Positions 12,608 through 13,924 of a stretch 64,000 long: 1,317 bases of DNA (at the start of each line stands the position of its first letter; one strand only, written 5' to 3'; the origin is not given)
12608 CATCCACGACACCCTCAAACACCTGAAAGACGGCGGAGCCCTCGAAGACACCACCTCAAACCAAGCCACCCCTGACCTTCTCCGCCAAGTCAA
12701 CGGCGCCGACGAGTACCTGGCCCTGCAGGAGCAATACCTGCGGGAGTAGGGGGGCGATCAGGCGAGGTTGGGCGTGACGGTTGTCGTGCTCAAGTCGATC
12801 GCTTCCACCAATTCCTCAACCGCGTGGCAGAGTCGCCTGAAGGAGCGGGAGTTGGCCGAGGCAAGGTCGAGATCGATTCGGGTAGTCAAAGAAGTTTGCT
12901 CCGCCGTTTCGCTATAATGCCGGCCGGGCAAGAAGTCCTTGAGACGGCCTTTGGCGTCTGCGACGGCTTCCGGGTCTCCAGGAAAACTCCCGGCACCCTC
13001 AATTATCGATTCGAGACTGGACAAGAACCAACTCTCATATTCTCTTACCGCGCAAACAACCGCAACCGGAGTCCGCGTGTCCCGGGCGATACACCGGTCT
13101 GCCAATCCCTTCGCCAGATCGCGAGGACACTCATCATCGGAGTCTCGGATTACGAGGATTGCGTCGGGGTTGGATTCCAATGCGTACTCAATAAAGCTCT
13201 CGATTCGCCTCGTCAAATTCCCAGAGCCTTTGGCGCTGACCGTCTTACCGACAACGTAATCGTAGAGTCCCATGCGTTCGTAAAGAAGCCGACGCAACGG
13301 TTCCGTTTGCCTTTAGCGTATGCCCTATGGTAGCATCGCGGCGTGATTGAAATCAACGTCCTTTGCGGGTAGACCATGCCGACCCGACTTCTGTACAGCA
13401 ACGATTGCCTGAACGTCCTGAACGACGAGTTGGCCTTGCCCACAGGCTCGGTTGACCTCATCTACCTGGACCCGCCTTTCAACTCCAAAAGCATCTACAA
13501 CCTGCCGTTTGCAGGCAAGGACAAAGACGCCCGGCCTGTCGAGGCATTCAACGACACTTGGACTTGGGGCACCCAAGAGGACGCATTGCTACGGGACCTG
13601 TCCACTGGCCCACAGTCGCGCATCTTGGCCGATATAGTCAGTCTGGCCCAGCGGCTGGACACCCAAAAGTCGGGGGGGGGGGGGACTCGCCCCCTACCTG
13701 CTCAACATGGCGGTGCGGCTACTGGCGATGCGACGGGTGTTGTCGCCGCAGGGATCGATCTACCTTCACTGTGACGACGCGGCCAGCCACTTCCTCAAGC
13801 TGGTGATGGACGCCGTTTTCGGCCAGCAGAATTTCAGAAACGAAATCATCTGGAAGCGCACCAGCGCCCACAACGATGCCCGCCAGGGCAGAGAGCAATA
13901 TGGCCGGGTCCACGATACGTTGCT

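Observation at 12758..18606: ABC-ATPase + DUF4276-like pair (OLD/PARIS-like candidate defence module) split by a mobile element; clean excision fuses the two ORFs in frame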

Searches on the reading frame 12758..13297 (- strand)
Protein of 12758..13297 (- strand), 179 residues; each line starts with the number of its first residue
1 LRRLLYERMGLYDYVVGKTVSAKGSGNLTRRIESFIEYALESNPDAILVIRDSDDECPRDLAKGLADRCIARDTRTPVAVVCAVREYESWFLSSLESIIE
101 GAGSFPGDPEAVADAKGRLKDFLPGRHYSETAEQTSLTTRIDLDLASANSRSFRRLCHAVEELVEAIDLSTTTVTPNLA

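Call 7: search_protein_families(library=pfam, proteins=[window:12758-13297:-], max_evalue=0.01)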
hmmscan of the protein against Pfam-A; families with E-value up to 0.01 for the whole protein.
window:12758-13297:- (179 aa): 1 family
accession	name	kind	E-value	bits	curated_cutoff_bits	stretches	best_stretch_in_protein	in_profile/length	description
PF14103.11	DUF4276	-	9.4e-08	32.9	30.2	1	43-161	54-192/192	Domain of unknown function (DUF4276)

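Call 8: search_protein_families(library=padloc, proteins=[window:12758-13297:-], max_evalue=0.01)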
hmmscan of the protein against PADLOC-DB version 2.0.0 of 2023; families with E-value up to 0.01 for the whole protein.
window:12758-13297:- (179 aa): 12 families
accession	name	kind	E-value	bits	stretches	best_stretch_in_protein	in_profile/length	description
PDLC04200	HEC-01B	-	2.5e-34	117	1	10-167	31-209/218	-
PDLC04196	HEC-01B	-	4.9e-34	116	1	42-165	65-193/197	-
PDLC04194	HEC-01B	-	3.2e-10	38.1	1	14-100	30-110/204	-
PDLC04197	HEC-01B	-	4.4e-10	37.6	1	13-117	24-126/192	-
PDLC04143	HEC-01A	-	5.1e-10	37.3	1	16-166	30-186/190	-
PDLC04191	HEC-01B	-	1.9e-08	32.5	1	15-97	33-110/192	-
PDLC04185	HEC-01B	-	6.9e-08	30.8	1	16-165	34-183/188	-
PDLC04205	HEC-01B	-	8e-08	30.2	1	31-99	65-131/213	-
PDLC04193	HEC-01B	-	4.4e-06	24.7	1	18-114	29-123/195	-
PDLC04206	HEC-01B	-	1.2e-05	23.2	1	29-99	62-132/219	-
PDLC04202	HEC-01B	-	2e-05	22.8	1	28-165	45-202/204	-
PDLC04198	HEC-01B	-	0.0012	16.7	0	78-161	111-203/211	-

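Call 9: search_protein_families(library=ncbifam, proteins=[window:12758-13297:-], max_evalue=0.01)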
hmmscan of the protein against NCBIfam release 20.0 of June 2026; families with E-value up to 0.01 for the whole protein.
window:12758-13297:- (179 aa): 0 families

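Call 40: find_homologous_proteins(query=window:12758-13294:-)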
Query window:12758-13294:- (178 aa): 209 proteins with E <= 0.001 among 375 candidates; the best 120 are listed.
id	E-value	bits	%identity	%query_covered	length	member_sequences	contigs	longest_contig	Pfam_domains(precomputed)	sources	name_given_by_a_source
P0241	7.4e-109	379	99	100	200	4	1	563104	PF14103.12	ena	-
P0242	1.5e-79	283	70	100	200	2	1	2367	PF14103.12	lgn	-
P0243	5.7e-55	203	53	100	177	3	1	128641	PF14103.12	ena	-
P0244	8.2e-51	190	51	100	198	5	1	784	PF14103.12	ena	-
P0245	2.5e-50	188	51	99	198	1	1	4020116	PF14103.12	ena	-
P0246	3.0e-50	188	54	96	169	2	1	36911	PF14103.12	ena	-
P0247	7.0e-50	187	50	100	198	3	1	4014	PF14103.12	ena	-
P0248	5.3e-49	184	51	100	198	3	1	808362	PF14103.12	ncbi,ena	-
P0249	5.1e-46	174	49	99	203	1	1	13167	PF14103.12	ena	-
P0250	9.6e-44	167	53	98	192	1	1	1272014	PF14103.12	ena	-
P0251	1.1e-43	167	49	100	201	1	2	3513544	PF14103.12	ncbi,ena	-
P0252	6.4e-43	164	49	99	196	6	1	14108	PF14103.12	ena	-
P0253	1.6e-42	163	52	99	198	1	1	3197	PF14103.12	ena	-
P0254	9.8e-42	160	49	99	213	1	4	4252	PF14103.12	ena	-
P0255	1.0e-41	160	49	98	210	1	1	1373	PF14103.12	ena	-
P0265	8.4e-37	144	47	93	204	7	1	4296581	PF14103.12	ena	-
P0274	2.7e-35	139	42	100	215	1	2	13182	PF14103.12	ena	-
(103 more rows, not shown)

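Call 43: search_solved_structures(query=A1, max_evalue=10, show_alignments=2)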
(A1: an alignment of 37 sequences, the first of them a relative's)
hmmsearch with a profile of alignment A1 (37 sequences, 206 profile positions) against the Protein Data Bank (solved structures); distinct sequences matched with E-value up to 10: 0.

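Call 49: predict_structure(alignment_id=A1)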
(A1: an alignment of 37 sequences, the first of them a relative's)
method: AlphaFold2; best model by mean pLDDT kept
length: 200 residues; sequences in the alignment: 37
mean_pLDDT: 95.0   pTM: 0.91
mean pLDDT of the five models: 95.0, 92.4, 92.1, 90.5, 89.0
residues with pLDDT >= 90: 185; 70-90: 14; 50-70: 1; < 50: 0
segments of 3 or more residues with pLDDT < 50: none
pLDDT, mean of each block of 10 residues (from residue 1): 95 95 98 97 94 98 98 92 96 95 95 96 92 93 92 94 97 98 98 89
secondary structure, 60 per line:
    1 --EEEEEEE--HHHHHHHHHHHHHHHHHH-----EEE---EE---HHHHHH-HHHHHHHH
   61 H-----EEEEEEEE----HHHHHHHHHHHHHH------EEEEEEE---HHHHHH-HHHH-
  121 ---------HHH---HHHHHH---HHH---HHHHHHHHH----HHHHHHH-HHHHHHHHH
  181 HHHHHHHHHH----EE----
elements in order: E3-9 H12-29 E35-37 H46-51 H53-61 E67-74 H79-92 E99-105 H109-114 H116-119 H136-141 H151-159 H164-170 H172-190

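Call 51: fold_search(model_id=the predicted structure, library=pdb)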
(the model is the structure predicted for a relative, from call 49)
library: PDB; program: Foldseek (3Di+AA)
matches with E <= 10: 1670; with E <= 0.001: 0
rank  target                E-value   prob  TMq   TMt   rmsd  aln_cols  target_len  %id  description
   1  7ddy_B                1.3e-03  0.99  0.38  0.38  10.8       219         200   11  Crystal structure of an acetyl xylan esterase AlAXEase (released 2021-06-02)
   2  4xcq                  3.1e-03  0.87  0.31  0.23  11.2       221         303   12  Clostridium botulinum phage c-st TubZ (C-terminal tail truncated protein) (released 2016-03-09)
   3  7jj0_D                3.4e-03  1.00  0.39  0.22  11.4       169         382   12  GTP-specific succinyl-CoA synthetase complexed with Mg-GMPPCP (released 2021-03-10)
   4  5xx1_F                3.7e-03  0.60  0.23  0.09  14.7       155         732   15  Crystal structure of Arginine decarboxylase (AdiA) from Salmonella typhimurium (released 2018-05-16)
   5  5xx1_G                3.7e-03  0.60  0.23  0.09  14.7       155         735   15  Crystal structure of Arginine decarboxylase (AdiA) from Salmonella typhimurium (released 2018-05-16)
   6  9swj_B                4.6e-03  0.99  0.39  0.21  10.6       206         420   15  Human ADP-forming succinyl-CoA ligase complex SUCLG1-SUCLA2 bound to coenzyme A (released 2025-10-22)
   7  5xx1_B                4.6e-03  0.57  0.23  0.09  14.7       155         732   15  Crystal structure of Arginine decarboxylase (AdiA) from Salmonella typhimurium (released 2018-05-16)
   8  5xx1_A                4.6e-03  0.54  0.23  0.09  14.8       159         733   14  Crystal structure of Arginine decarboxylase (AdiA) from Salmonella typhimurium (released 2018-05-16)
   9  5xx1_I                5.2e-03  0.51  0.23  0.09  14.8       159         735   13  Crystal structure of Arginine decarboxylase (AdiA) from Salmonella typhimurium (released 2018-05-16)
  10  1t13_D                5.5e-03  0.99  0.41  0.52   7.1       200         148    9  Crystal Structure Of Lumazine Synthase From Brucella Abortus Bound To 5-nitro-6-(D-ribitylamino)-2,4(1H,3H) pyrimidine (released 2005-04-19)
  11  5xx1_J                5.5e-03  0.51  0.23  0.09  14.8       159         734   14  Crystal structure of Arginine decarboxylase (AdiA) from Salmonella typhimurium (released 2018-05-16)
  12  5xx1_H                6.6e-03  0.47  0.23  0.09  14.8       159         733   13  Crystal structure of Arginine decarboxylase (AdiA) from Salmonella typhimurium (released 2018-05-16)
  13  5xx1_E                8.8e-03  0.44  0.23  0.09  14.8       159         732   14  Crystal structure of Arginine decarboxylase (AdiA) from Salmonella typhimurium (released 2018-05-16)
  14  6hh9_B                1.0e-02  0.85  0.37  0.23  11.2       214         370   12  Crystal structure of a two-domain esterase (CEX) active on acetylated mannans co-crystallized with mannopentaose (released 2019-09-11)
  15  8txr_B                1.0e-02  0.82  0.32  0.23  15.1       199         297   16  E. coli ExoVII(H238A) (released 2024-01-31)
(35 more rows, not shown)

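Call 53: search_protein_families(library=pfam, proteins=[P0241, P0245, P0254, P0265, P0274], max_evalue=10)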
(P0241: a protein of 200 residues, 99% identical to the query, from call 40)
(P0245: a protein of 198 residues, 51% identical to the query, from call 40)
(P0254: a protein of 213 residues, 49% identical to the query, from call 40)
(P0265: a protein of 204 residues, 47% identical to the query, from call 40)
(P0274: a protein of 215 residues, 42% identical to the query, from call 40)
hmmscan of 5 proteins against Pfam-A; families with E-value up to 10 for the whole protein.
P0241 (200 aa): 3 families
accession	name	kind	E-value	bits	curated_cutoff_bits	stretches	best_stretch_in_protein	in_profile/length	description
PF14103.11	DUF4276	-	2.9e-12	47.7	30.2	1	9-182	1-192/192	Domain of unknown function (DUF4276)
PF17206.9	SeqA_N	-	0.062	13.1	23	1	3-26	12-33/36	SeqA protein N-terminal domain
PF18139.7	LSDAT_euk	-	0.2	11.5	25.7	1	82-186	161-261/266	SLOG in TRPM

P0245 (198 aa): 1 family
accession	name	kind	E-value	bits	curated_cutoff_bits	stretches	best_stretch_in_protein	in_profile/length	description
PF14103.11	DUF4276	-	1.8e-13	51.6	30.2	1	9-180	1-192/192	Domain of unknown function (DUF4276)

P0254 (213 aa): 3 families
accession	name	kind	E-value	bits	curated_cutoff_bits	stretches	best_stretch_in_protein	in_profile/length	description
PF14103.11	DUF4276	-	3.5e-12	47.4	30.2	1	11-195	1-192/192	Domain of unknown function (DUF4276)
PF00535.33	Glycos_transf_2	-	0.019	15.3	23.3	1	50-114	65-125/168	Glycosyl transferase family 2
PF13657.11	Couple_hipA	-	0.23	12.4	22.5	0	169-201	65-96/99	HipA N-terminal domain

P0265 (204 aa): 3 families
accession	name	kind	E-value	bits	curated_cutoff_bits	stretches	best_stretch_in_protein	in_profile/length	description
PF14103.11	DUF4276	-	6e-13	49.9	30.2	1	8-192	1-192/192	Domain of unknown function (DUF4276)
PF20658.2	MSG_insertion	-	0.0064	17.1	24.8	1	29-73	29-73/76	Malate synthase G, alpha-beta insertion domain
PF00731.26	AIRC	-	0.077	13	30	1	72-115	2-43/148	AIR carboxylase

P0274 (215 aa): 2 families
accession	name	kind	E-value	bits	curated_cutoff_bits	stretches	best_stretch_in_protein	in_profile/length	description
PF14103.11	DUF4276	-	7e-12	46.4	30.2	1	11-196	1-192/192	Domain of unknown function (DUF4276)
PF20469.4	OLD-like_TOPRIM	-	0.042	14.8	23.2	1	10-51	8-46/67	Overcoming lysogenization defect protein-like, TOPRIM domain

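Call 55: fold_search(model_id=the predicted structure, library=viral)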
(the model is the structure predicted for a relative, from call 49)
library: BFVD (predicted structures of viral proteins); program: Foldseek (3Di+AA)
matches with E <= 10: 868; with E <= 0.001: 0
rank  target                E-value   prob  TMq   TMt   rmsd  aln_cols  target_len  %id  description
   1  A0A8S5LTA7            2.0e-03  1.00  0.53  0.51   7.1       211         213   14  RloB-like protein [Myoviridae sp. ct25F5]
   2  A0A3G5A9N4            4.1e-03  0.87  0.36  0.17   9.4       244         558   14  Uncharacterized protein [Hyperionvirus sp.]
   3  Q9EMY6                7.3e-03  0.91  0.28  0.27   7.7       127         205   10  AMV063 [Amsacta moorei entomopoxvirus]
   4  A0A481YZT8            8.2e-03  0.85  0.32  0.18  15.8       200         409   11  Exodeoxyribonuclease VII large subunit [Mimivirus LCMiAC01]
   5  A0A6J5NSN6            1.1e-02  0.82  0.35  0.13  13.4       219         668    9  Lysozyme [uncultured Caudovirales phage]
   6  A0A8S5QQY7            1.2e-02  0.75  0.34  0.35  12.2       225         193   10  Multimeric flavodoxin WrbA [Myoviridae sp. ctgXL3]
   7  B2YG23                1.4e-02  0.57  0.31  0.19  13.2       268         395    9  Uncharacterized protein [Musca hytrovirus(isolate Musca domestica/United States/Boucias/-)]
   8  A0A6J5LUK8            1.7e-02  0.69  0.31  0.30  10.5       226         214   12  Uncharacterized protein [uncultured Caudovirales phage]
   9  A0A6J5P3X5            1.9e-02  0.77  0.37  0.35   7.2       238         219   10  Uncharacterized protein [uncultured Caudovirales phage]
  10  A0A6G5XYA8            2.1e-02  0.89  0.30  0.15   5.5       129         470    8  (no name in the UniProt tables at hand)
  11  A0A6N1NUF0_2          2.1e-02  0.54  0.27  0.09  10.7       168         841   10  Glycosyltransferases group 1 [Tupanvirus soda lake]
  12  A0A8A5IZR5            2.2e-02  0.63  0.31  0.16  13.7       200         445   10  (no name in the UniProt tables at hand)
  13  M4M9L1                2.8e-02  0.80  0.42  0.18  10.2       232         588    8  (no name in the UniProt tables at hand)
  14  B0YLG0                2.8e-02  0.35  0.27  0.17  12.0       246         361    8  Uncharacterized protein [Glossina hytrovirus (isolate Glossina pallidipes/Ethiopia/Seibersdorf/-)]
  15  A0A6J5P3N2            3.0e-02  0.82  0.36  0.29  11.8       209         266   10  Uncharacterized protein [uncultured Caudovirales phage]
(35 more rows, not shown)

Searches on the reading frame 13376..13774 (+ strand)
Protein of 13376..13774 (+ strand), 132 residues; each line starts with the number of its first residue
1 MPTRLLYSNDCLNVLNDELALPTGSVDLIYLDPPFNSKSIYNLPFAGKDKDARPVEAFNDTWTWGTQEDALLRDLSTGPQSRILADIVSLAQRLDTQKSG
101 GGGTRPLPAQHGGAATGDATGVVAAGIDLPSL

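Call 7: search_protein_families(library=pfam, proteins=[window:13376-13774:+], max_evalue=0.01)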
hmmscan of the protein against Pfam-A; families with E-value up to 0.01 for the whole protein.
window:13376-13774:+ (132 aa): 0 families

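Call 9: search_protein_families(library=ncbifam, proteins=[window:13376-13774:+], max_evalue=0.01)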
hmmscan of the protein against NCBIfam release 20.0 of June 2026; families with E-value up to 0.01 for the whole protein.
window:13376-13774:+ (132 aa): 3 families
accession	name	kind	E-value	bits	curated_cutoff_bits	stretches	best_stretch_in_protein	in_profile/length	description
NF050803.1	DnaMtaseCcrMCaul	equivalog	0.00081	18.4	830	1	6-62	6-55/350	adenine-specific DNA-methyltransferase CcrM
TIGR00095.1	TIGR00095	equivalog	0.0045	16.7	117.5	1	18-41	117-140/194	16S rRNA (guanine(966)-N(2))-methyltransferase RsmD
NF008572.0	PRK11524.1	equivalog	0.0083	15.3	292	1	6-37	17-45/294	adenine-specific DNA-methyltransferase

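Call 74: search_protein_representatives(protein=window:13376-13774:+)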
Query: 132 residues. Proteins with E-value up to 0.001 (for the whole library): 2310; up to 1e-10: 87; up to 1e-30: 11. The best 150 are listed.
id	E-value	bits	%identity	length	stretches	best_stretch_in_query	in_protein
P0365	2.6e-61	221.7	78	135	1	1-132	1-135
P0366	2.9e-46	173.0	71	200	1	3-123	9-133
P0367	2.0e-44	167.0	77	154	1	3-103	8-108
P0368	6.1e-41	155.7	76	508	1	2-95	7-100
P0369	1.2e-37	145.1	86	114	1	1-77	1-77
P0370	1.7e-37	144.6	69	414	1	3-99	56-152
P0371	1.4e-36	141.6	70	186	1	3-94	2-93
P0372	1.7e-35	138.1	53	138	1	3-131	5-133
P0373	2.7e-35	137.5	69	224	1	3-102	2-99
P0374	6.3e-33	129.8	52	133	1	4-130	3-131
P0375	3.0e-32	127.6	66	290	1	4-96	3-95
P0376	1.2e-30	122.4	55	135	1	3-120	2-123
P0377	4.6e-28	114.1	59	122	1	3-102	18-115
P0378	3.2e-27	111.4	57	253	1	3-99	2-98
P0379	4.3e-27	110.9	51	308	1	3-109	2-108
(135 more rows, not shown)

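Call 80: find_encoding_contigs(protein=P0365, flank=6000, max_places=4)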
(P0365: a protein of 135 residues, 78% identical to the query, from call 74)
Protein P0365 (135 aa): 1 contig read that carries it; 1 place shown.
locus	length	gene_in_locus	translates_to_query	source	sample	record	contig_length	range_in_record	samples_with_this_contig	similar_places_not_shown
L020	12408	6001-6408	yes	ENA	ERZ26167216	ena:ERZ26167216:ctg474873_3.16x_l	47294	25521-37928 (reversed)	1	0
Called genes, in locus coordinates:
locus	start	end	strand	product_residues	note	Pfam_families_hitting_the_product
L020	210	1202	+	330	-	PF00389:2-Hacid_dh, PF02826:2-Hacid_dh_C, PF03446:NAD_binding_2 (faint)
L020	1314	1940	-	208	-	PF13358:DDE_3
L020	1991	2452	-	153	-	PF13565:HTH_32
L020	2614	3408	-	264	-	PF01548:DEDD_Tnp_IS110, PF02371:Transposase_20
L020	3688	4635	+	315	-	PF01548:DEDD_Tnp_IS110, PF02371:Transposase_20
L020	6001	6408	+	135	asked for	-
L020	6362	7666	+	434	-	PF01555:N6_N4_Mtase, PF04471:Mrr_cat (weak)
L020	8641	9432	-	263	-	PF14072:DndB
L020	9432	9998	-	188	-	-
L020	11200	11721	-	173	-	PF13701:DDE_Tnp_1_4, PF01609:DDE_Tnp_1 (faint)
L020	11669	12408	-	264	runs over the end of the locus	PF13701:DDE_Tnp_1_4, PF01609:DDE_Tnp_1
